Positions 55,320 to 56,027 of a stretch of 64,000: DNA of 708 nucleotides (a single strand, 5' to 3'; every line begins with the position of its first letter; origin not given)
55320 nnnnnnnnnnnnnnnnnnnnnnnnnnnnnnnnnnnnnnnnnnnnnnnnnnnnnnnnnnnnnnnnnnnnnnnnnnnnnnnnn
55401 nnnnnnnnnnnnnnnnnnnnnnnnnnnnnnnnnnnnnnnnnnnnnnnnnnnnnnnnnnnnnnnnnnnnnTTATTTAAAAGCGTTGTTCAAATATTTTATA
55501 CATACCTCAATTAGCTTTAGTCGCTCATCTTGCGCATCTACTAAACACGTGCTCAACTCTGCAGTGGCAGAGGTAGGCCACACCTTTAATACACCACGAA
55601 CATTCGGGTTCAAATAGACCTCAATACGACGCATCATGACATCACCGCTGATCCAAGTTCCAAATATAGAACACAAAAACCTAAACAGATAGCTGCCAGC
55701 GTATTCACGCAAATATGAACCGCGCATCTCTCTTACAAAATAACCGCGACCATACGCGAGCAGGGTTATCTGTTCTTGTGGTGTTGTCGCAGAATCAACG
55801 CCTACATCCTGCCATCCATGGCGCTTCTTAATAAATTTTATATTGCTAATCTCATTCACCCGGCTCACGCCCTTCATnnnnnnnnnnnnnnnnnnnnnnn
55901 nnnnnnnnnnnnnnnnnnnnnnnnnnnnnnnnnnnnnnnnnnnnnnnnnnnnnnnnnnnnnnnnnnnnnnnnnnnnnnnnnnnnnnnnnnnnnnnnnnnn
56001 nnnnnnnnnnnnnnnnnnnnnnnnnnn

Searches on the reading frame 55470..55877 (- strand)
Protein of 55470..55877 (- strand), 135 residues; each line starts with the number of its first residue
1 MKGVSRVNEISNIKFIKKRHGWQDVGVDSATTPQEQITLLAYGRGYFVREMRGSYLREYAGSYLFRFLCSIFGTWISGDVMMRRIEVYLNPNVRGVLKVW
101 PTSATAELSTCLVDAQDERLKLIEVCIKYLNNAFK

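Call 14: search_protein_families(library=pfam, proteins=[window:55473-55877:-], max_evalue=5)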
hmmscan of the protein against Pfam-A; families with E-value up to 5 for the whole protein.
seq(135 aa): 1 family
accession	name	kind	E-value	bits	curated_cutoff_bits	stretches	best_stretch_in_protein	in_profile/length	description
PF02762.20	Cbl_N3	-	0.065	13.5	25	1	57-82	22-47/86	CBL proto-oncogene N-terminus, SH2-like domain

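Call 74: search_protein_families(library=ncbifam, proteins=[window:55470-55877:-], max_evalue=0.1)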
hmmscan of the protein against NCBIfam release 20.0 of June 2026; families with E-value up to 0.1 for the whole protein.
window:55470-55877:- (135 aa): 0 families

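Call 99: search_solved_structures(query=window:55473-55877:-, max_evalue=10)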
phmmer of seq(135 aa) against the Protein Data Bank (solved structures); distinct sequences matched with E-value up to 10: 5.
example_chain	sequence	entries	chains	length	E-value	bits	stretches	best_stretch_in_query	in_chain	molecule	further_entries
9uiq_D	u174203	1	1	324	0.57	13.2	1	88-129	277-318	Replication factor C subunit 4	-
6vvo_D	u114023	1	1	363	0.68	12.9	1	88-129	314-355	Replication factor C subunit 4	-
7z6h_D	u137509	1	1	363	0.68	12.9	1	88-129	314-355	Replication factor C subunit 4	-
8ui7_D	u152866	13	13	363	0.69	12.9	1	88-129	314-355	Replication factor C subunit 4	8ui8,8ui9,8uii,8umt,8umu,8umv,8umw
7ant_A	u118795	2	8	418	0.75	12.8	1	94-132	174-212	Cytochrome P450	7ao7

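Call 103: predict_structure(protein=window:55473-55877:-)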
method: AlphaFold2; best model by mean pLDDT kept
length: 135 residues; sequences in the alignment: 1
mean_pLDDT: 43.4   pTM: 0.31
mean pLDDT of the five models: 43.4, 41.6, 35.6, 34.6, 34.0
residues with pLDDT >= 90: 0; 70-90: 0; 50-70: 34; < 50: 101
segments of 3 or more residues with pLDDT < 50: 1-44, 53-59, 70-80, 96-122, 132-135
pLDDT, mean of each block of 10 residues (from residue 1): 31 32 36 46 50 47 54 46 53 50 31 36 50 48
secondary structure, 60 per line:
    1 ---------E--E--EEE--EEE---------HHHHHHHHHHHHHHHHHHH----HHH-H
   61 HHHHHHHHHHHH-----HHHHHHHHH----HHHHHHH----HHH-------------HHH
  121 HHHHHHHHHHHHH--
elements in order: E16-18 E21-23 H33-51 H60-72 H78-86 H91-97 H118-133
